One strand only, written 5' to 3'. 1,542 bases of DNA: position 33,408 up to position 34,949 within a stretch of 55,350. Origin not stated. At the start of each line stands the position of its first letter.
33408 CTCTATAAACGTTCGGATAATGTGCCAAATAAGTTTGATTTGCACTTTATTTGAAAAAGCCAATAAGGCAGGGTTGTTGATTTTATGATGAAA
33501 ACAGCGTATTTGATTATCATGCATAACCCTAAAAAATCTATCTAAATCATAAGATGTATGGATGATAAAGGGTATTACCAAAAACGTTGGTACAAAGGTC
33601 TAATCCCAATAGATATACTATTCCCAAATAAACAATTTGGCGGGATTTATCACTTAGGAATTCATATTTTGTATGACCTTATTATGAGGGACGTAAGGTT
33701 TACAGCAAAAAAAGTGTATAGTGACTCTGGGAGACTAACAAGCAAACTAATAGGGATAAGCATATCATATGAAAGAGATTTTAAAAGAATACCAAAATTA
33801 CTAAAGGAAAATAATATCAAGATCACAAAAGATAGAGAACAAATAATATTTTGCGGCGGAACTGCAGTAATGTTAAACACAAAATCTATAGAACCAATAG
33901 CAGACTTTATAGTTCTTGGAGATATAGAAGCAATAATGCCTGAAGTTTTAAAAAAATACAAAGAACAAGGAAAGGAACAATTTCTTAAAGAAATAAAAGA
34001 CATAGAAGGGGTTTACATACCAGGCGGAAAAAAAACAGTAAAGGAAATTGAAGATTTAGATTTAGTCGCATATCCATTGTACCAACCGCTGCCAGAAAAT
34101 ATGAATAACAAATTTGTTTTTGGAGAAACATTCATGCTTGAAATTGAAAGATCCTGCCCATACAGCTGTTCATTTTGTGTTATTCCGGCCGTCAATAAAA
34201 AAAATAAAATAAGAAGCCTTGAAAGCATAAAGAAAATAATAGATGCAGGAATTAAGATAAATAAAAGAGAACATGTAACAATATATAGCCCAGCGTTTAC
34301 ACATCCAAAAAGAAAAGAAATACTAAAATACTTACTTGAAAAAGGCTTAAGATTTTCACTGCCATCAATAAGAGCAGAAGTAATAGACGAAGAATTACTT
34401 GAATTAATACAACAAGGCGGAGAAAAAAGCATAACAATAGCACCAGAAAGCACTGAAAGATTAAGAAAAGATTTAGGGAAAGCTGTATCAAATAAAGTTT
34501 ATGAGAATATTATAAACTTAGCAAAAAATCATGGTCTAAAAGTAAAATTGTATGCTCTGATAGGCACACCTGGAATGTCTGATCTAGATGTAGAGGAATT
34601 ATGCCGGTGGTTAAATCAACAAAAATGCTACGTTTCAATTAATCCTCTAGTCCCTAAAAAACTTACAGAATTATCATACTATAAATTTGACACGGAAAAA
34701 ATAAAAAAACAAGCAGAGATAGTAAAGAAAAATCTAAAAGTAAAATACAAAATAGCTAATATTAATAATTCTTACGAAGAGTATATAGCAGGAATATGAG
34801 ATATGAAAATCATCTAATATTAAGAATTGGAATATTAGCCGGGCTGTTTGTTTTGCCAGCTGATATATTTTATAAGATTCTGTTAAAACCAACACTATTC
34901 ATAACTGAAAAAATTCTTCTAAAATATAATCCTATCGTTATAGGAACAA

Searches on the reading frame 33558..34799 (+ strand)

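Call 37: search_protein_families(library=pfam, proteins=[window:33558-34799:+], max_evalue=0.00001)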
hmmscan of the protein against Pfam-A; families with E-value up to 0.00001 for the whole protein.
window:33558-34799:+ (413 aa): 2 families
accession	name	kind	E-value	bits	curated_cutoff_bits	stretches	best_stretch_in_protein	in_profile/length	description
PF04055.27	Radical_SAM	-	6.1e-18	66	29.5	1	198-352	5-166/166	Radical SAM superfamily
PF19864.5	Radical_SAM_N2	-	7.9e-18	64.8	29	1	63-155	51-151/151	Radical SAM proteins, N-terminal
